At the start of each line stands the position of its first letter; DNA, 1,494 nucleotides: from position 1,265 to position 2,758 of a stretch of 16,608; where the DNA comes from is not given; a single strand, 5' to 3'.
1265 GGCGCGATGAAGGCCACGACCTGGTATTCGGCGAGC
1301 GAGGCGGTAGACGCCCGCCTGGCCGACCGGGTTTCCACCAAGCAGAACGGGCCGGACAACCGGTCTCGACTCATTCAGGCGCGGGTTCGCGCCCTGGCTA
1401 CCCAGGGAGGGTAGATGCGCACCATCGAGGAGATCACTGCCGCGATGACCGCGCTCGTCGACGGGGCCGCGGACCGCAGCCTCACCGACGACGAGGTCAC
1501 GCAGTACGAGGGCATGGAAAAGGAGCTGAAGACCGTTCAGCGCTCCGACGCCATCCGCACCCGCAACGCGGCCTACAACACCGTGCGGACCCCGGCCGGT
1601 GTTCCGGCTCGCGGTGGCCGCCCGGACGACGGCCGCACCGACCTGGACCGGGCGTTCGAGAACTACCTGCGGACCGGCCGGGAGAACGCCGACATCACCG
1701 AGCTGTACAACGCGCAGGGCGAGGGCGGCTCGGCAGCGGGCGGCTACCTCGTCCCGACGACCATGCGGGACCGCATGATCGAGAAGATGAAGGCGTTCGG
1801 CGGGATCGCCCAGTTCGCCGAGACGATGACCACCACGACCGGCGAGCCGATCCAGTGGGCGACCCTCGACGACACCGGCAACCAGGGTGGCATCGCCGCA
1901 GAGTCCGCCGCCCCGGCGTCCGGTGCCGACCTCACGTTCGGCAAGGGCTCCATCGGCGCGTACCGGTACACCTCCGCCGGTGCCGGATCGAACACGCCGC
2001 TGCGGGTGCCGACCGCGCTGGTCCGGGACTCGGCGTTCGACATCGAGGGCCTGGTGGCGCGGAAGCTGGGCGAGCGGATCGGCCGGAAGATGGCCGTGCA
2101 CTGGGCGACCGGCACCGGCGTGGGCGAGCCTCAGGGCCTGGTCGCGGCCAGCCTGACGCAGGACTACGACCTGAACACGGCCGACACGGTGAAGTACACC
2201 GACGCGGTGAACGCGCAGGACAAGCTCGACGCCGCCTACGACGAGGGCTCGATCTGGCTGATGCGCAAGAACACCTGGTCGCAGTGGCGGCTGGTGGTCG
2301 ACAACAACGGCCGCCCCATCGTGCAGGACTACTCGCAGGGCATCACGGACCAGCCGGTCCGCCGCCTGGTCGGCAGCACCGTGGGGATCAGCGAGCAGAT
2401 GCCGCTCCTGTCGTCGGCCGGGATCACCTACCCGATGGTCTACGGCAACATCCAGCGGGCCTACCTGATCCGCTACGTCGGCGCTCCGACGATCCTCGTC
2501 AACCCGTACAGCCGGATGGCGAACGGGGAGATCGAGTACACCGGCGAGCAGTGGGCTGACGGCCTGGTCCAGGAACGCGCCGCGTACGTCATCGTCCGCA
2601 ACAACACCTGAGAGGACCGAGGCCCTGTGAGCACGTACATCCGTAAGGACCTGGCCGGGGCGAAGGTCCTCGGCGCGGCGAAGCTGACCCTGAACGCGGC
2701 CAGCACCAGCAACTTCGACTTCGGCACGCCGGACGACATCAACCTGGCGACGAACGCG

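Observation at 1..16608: Complete 16.5 kb circular mini-siphovirus-like element with integrase but no recognisable endolysin, repressor or replication enzymes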

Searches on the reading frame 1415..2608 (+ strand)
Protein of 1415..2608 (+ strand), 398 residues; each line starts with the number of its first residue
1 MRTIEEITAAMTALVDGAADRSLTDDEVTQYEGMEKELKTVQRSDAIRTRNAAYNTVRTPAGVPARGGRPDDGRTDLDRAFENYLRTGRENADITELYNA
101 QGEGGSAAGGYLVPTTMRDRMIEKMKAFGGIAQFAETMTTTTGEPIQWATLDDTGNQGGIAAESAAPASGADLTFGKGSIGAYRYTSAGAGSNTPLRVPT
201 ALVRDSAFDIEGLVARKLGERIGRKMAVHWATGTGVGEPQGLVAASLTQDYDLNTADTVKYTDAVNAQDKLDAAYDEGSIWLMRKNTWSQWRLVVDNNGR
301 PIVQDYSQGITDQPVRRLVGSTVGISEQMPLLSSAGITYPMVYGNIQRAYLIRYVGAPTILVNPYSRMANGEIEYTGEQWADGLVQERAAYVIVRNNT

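Call 7: search_protein_families(library=pfam, max_evalue=0.01, proteins=[window:1415-2608:+])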
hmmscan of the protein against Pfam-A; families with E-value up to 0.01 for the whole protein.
window:1415-2608:+ (398 aa): 1 family
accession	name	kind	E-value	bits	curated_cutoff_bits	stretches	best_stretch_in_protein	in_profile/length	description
PF05065.19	Phage_capsid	-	4e-40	138.4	24.2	1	109-393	1-277/280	Phage capsid family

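Call 15: find_encoding_contigs(protein=window:1415-2608:+, flank=10000, max_places=10)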
Protein window:1415-2608:+ (398 aa): 2 contigs read that carry it; 1 place shown.
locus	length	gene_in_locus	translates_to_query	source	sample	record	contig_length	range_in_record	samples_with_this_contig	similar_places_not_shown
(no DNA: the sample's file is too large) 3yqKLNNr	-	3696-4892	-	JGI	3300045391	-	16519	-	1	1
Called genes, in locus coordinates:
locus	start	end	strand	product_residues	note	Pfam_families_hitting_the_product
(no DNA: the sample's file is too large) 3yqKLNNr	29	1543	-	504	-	-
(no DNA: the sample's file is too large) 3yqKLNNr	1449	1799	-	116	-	-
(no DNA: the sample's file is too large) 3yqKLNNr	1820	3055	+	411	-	PF04860:Phage_portal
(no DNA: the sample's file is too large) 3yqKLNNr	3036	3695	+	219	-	PF00574:CLP_protease, PF01972:SDH_protease (weak)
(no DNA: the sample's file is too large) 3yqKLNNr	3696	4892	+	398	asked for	PF05065:Phage_capsid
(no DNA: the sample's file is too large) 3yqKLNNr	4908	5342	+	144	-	-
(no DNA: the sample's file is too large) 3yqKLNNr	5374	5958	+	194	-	-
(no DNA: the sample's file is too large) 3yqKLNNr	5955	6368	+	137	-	-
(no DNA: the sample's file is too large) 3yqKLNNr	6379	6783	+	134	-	-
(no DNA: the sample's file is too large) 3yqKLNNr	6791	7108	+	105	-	-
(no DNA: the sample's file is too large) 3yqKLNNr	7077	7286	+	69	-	-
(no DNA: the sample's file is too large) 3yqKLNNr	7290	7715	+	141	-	-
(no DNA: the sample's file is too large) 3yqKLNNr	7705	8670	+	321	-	-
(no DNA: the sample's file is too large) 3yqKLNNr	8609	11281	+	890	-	-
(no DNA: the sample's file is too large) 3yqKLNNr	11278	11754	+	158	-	-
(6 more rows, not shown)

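Call 17: find_homologous_proteins(query=window:1415-2608:+, max_evalue=1e-10)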
Query window:1415-2608:+ (398 aa): 677 proteins with E <= 1e-10 among 8000 candidates; the best 120 are listed.
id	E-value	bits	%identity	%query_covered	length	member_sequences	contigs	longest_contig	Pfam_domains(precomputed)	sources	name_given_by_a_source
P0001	8.9e-229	777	88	100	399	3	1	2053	PF05065.20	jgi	jgi:HK97 family phage major capsid protein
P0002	7.7e-208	708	81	100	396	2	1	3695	PF05065.20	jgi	jgi:HK97 family phage major capsid protein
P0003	4.6e-206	702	81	100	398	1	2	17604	PF05065.20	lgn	-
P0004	1.5e-201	687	78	100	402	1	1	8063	PF05065.20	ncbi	-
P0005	1.8e-200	684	78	100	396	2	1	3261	PF05065.20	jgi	-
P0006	8.1e-196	669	79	100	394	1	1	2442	PF05065.20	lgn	-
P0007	7.9e-186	636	74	100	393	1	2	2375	PF05065.20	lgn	-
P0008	8.5e-175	599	70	100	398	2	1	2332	PF05065.20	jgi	jgi:HK97 family phage major capsid protein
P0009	4.8e-172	590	68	100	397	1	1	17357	PF05065.20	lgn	-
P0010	3.4e-168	578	67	100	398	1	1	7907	PF05065.20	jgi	jgi:HK97 family phage major capsid protein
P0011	8.5e-166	570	67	100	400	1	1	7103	PF05065.20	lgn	-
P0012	3.8e-164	564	67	100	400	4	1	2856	PF05065.20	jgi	jgi:HK97 family phage major capsid protein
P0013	4.4e-164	564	66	100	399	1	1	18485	PF05065.20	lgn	-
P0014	5.4e-163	561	65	100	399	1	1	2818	PF05065.20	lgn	-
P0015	1.3e-162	559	66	100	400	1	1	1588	PF05065.20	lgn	-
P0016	7.2e-162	557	66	100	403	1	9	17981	PF05065.20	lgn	-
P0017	1.4e-161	556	65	100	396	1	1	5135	PF05065.20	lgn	-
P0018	4.2e-160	551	65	100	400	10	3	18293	PF05065.20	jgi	jgi:HK97 family phage major capsid protein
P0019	5.0e-160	551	65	100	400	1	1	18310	PF05065.20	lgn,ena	-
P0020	1.1e-159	550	64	100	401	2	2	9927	PF05065.20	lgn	-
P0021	2.5e-159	548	65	100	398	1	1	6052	PF05065.20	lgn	-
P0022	1.7e-158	546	65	100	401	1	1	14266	PF05065.20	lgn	-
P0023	1.4e-157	543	64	100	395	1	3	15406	PF05065.20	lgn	-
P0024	2.2e-157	542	65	100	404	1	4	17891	PF05065.20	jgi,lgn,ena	jgi:HK97 family phage major capsid protein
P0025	6.9e-157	540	64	100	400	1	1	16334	PF05065.20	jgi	-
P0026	1.6e-155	536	62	100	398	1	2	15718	PF05065.20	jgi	jgi:HK97 family phage major capsid protein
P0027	1.8e-155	536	64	100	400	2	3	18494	PF05065.20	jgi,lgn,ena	-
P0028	2.2e-155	535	64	100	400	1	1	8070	PF05065.20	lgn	-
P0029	8.2e-155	534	63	100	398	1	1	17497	PF05065.20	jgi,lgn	jgi:HK97 family phage major capsid protein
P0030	1.4e-154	533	63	100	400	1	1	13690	PF05065.20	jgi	jgi:HK97 family phage major capsid protein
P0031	1.4e-154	533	63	100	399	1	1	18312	PF05065.20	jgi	jgi:HK97 family phage major capsid protein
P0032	3.8e-154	531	63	100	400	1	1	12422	PF05065.20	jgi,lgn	-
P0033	4.1e-153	528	63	100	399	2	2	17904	PF05065.20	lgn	-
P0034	4.1e-153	528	62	100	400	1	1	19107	PF05065.20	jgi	jgi:HK97 family phage major capsid protein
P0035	1.3e-152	526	62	100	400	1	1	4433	PF05065.20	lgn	-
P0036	1.7e-152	526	62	100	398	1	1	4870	PF05065.20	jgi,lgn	jgi:HK97 family phage major capsid protein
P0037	2.4e-152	525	62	100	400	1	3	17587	PF05065.20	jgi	jgi:HK97 family phage major capsid protein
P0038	3.5e-152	525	62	100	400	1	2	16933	PF05065.20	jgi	jgi:HK97 family phage major capsid protein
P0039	3.8e-152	525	62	100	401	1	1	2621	PF05065.20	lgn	-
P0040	5.1e-152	524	63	100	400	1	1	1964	PF05065.20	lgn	-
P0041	5.6e-152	524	61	100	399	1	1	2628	PF05065.20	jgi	-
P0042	2.0e-151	522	62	100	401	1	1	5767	PF05065.20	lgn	-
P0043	2.8e-151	522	61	100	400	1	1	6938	PF05065.20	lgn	-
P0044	3.4e-151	522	63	100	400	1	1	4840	PF05065.20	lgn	-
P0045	3.5e-151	522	61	100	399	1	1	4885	PF05065.20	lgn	-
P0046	4.4e-151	521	62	100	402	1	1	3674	PF05065.20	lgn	-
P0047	8.3e-151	520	62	100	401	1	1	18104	PF05065.20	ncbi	-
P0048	1.5e-150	520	62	100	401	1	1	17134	PF05065.20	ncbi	-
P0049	2.5e-150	519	62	100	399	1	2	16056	PF05065.20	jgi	jgi:HK97 family phage major capsid protein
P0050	3.8e-150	518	61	100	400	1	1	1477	PF05065.20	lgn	-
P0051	6.0e-150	518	62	99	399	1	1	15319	PF05065.20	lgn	-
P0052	1.9e-149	516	62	100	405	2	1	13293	PF05065.20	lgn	-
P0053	2.0e-149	516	61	100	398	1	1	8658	PF05065.20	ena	-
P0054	2.7e-149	515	61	100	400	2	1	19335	PF05065.20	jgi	jgi:HK97 family phage major capsid protein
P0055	3.5e-149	515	62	100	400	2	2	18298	PF05065.20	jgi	jgi:HK97 family phage major capsid protein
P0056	4.4e-149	515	62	100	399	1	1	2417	PF05065.20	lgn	-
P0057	5.6e-149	514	62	100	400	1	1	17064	PF05065.20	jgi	jgi:HK97 family phage major capsid protein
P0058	9.2e-149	514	62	100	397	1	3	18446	PF05065.20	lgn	-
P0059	1.7e-148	513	61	99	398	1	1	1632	PF05065.20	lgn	-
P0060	1.8e-148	513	61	100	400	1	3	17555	PF05065.20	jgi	jgi:HK97 family phage major capsid protein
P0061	4.1e-148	512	61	100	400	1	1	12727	PF05065.20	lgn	-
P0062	4.1e-148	512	62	97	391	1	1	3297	PF05065.20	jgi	jgi:HK97 family phage major capsid protein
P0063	4.3e-148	511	61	100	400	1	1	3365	PF05065.20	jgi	jgi:HK97 family phage major capsid protein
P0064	4.7e-148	511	61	100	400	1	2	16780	PF05065.20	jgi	jgi:HK97 family phage major capsid protein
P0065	2.0e-147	509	62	100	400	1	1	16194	PF05065.20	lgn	-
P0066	5.2e-147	508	60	100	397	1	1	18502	PF05065.20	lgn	-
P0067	5.9e-147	508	61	100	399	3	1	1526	PF05065.20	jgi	-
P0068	3.9e-146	505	63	100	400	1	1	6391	PF05065.20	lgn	-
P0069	4.0e-146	505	62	100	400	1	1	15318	PF05065.20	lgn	-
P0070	6.4e-146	504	60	100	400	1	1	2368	PF05065.20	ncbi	-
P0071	7.7e-146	504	61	100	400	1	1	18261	PF05065.20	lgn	-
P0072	1.1e-145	504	59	100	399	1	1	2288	PF05065.20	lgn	-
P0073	1.2e-145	503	60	99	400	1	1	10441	PF05065.20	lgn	-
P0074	1.6e-145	503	61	100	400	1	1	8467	PF05065.20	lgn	-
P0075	2.7e-145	502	59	100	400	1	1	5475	PF05065.20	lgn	-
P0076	6.7e-145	501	60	100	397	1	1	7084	PF05065.20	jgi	jgi:HK97 family phage major capsid protein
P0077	9.8e-145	500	61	100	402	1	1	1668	PF05065.20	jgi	jgi:HK97 family phage major capsid protein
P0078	1.2e-144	500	61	97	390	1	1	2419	PF05065.20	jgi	jgi:HK97 family phage major capsid protein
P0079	2.1e-144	499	60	100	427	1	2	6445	PF05065.20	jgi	jgi:HK97 family phage major capsid protein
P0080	2.2e-144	499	60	100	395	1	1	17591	PF05065.20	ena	-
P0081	4.0e-144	498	59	100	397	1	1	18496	PF05065.20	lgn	-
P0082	6.2e-144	498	60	99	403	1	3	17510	PF05065.20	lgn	-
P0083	6.3e-144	498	60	100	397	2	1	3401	PF05065.20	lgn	-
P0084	8.2e-144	497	60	100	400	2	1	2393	PF05065.20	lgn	-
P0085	9.0e-144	497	58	100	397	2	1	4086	PF05065.20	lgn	-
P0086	9.3e-144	497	60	100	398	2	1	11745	PF05065.20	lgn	-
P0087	1.2e-143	497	59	99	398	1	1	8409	PF05065.20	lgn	-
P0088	8.2e-143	494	60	99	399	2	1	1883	PF05065.20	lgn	-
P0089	1.0e-142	494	59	100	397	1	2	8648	PF05065.20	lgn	-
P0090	1.1e-142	494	60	100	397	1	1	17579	PF05065.20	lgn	-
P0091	2.3e-142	493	60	100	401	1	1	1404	PF05065.20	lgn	-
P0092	2.9e-142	492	59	100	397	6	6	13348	PF05065.20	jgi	jgi:HK97 family phage major capsid protein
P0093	3.1e-142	492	59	100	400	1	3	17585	PF05065.20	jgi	jgi:HK97 family phage major capsid protein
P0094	4.2e-142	492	59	100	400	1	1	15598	PF05065.20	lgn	-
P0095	4.3e-142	492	59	100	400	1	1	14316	PF05065.20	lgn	-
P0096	7.4e-142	491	58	100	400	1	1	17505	PF05065.20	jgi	jgi:HK97 family phage major capsid protein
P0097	1.0e-140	487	59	100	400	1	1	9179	PF05065.20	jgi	jgi:HK97 family phage major capsid protein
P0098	1.0e-140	487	58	100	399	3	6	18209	PF05065.20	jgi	jgi:HK97 family phage major capsid protein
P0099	1.3e-140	487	57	100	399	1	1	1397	PF05065.20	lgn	-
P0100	1.8e-140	486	57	100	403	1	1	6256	PF05065.20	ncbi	-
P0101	4.7e-140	485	59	100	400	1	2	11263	PF05065.20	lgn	-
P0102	5.7e-140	485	58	100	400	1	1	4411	PF05065.20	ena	-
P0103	7.0e-140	484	60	100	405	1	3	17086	PF05065.20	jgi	jgi:HK97 family phage major capsid protein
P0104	1.3e-139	484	59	100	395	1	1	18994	PF05065.20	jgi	jgi:HK97 family phage major capsid protein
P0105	4.1e-139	482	58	99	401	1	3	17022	PF05065.20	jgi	jgi:HK97 family phage major capsid protein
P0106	4.6e-139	482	58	100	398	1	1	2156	PF05065.20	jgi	-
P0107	3.1e-138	479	56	100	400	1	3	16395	PF05065.20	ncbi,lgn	-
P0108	5.5e-138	478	61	92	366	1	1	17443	PF05065.20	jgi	jgi:HK97 family phage major capsid protein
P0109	9.7e-138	477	58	100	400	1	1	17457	PF05065.20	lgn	-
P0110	1.0e-137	477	57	100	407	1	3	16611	PF05065.20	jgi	jgi:HK97 family phage major capsid protein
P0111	1.6e-137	477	57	100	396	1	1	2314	PF05065.20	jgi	-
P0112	1.7e-137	477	57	100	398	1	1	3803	PF05065.20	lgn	-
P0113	2.9e-137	476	58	100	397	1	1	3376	PF05065.20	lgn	-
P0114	3.9e-137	475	58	99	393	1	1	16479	PF05065.20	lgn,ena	-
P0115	4.3e-137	475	59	100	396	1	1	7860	PF05065.20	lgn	-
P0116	4.4e-137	475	58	100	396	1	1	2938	PF05065.20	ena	-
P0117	8.5e-137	474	57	100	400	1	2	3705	PF05065.20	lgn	-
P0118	1.7e-136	473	57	100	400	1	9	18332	PF05065.20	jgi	jgi:HK97 family phage major capsid protein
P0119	8.3e-136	471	57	100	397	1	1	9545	PF05065.20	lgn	-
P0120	1.3e-135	470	56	100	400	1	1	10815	PF05065.20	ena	-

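Call 18: find_related_loci(query=window:1415-2608:+, collection=viral_contigs, flank=10000)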
Query window:1415-2608:+ (398 aa) in viral_contigs; peptide patterns used: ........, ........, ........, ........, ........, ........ (x = any residue, [..] = any of these).
62 stretches matched a pattern; 5 encode a relative of the query (tblastn E <= 1e-3); 5 distinct loci.
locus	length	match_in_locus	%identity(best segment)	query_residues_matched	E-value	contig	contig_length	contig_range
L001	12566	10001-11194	63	1-398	1e-164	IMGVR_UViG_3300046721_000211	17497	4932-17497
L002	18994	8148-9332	59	1-398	3e-150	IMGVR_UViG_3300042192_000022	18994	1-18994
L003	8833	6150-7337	56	1-398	1e-135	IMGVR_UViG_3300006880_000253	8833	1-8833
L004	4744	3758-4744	64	1-327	3e-134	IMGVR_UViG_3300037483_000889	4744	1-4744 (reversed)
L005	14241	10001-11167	45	3-394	5e-102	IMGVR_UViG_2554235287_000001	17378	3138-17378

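Call 20: find_encoding_contigs(protein=P0047, flank=10000, max_places=4)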
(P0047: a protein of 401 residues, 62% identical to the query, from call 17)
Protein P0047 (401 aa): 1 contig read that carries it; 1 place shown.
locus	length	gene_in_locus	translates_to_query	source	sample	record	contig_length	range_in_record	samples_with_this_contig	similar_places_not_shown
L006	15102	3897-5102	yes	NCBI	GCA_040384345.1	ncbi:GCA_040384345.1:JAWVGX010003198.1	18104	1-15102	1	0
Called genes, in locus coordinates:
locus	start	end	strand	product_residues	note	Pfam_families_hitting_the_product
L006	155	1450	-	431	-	-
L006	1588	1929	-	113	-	PF23931:Terminase_6 (weak)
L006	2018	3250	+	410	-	PF04860:Phage_portal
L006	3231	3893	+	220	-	PF00574:CLP_protease, PF25145:NfeD1b_N (weak)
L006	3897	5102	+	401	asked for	PF05065:Phage_capsid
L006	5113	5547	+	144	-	-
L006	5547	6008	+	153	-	-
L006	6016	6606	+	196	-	-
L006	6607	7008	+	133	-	-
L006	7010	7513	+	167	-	-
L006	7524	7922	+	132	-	-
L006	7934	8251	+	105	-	-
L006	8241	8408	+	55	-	-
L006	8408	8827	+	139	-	-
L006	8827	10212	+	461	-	-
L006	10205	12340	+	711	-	-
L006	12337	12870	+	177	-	-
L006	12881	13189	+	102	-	-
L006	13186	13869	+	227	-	PF13539:Peptidase_M15_4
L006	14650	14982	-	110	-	-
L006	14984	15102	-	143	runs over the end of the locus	-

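Call 21: find_encoding_contigs(protein=P0107, flank=10000, max_places=4)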
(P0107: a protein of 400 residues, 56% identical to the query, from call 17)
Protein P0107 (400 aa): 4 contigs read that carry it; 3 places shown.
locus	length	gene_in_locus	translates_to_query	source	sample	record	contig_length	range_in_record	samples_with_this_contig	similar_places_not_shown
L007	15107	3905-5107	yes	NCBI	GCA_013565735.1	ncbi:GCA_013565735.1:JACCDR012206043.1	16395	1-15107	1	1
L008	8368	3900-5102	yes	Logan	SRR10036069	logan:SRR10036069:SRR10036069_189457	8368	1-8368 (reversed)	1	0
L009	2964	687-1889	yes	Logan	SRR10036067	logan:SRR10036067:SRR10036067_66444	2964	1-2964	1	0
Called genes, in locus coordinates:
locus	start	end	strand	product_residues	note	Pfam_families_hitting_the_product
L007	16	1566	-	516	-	-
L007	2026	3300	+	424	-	PF04860:Phage_portal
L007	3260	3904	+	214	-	PF01972:SDH_protease, PF00574:CLP_protease, PF25145:NfeD1b_N (weak)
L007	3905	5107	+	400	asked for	PF05065:Phage_capsid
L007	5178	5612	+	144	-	-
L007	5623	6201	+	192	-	-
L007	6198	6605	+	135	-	-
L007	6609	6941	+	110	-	-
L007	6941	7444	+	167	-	-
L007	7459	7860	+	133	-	-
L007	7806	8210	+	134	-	-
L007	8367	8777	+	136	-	-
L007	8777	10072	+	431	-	-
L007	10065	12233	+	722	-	-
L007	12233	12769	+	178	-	-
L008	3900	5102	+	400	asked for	PF05065:Phage_capsid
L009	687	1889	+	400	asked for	PF05065:Phage_capsid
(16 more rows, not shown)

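Call 22: find_encoding_contigs(protein=P0003, flank=10000, max_places=3)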
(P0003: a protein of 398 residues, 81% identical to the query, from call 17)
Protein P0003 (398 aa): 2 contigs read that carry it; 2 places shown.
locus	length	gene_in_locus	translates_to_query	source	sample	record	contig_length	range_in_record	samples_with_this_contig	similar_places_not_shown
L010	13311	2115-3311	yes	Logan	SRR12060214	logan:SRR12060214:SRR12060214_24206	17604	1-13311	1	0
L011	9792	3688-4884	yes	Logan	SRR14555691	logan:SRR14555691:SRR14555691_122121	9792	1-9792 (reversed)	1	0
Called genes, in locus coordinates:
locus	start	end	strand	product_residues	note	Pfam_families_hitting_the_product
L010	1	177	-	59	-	?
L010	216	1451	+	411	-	PF04860:Phage_portal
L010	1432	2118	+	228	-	PF00574:CLP_protease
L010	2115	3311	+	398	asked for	PF05065:Phage_capsid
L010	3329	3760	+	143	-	-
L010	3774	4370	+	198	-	-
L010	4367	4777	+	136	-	-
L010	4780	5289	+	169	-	-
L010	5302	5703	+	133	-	-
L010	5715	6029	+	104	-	-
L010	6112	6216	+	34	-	-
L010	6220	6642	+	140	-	-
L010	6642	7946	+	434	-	-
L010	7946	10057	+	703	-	-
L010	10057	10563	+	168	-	-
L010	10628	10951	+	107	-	-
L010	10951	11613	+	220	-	-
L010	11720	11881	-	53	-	-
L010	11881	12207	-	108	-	-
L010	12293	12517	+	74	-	-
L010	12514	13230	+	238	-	-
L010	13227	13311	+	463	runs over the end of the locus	PF08706:D5_N, PF19263:DUF5906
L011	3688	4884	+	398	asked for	PF05065:Phage_capsid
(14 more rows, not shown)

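Call 23: find_encoding_contigs(protein=P0009, flank=10000, max_places=3)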
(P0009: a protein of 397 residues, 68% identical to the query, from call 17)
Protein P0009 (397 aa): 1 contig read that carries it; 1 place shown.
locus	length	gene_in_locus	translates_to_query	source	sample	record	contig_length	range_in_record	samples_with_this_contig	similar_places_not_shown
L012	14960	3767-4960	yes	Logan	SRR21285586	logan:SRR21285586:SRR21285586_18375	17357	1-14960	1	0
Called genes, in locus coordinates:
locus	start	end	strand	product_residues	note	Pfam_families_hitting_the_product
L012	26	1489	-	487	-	-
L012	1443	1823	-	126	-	PF23931:Terminase_6 (weak)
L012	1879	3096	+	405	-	PF04860:Phage_portal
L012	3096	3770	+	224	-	PF00574:CLP_protease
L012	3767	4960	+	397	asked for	PF05065:Phage_capsid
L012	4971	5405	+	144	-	-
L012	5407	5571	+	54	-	-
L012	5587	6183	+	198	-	-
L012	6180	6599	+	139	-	-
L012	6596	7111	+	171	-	-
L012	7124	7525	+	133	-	-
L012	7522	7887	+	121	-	-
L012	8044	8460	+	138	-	-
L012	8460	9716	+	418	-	-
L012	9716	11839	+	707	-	-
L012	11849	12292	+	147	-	-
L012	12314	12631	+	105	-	-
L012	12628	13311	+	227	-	-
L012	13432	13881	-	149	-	-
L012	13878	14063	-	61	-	-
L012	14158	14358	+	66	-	-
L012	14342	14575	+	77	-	-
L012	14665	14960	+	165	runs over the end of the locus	-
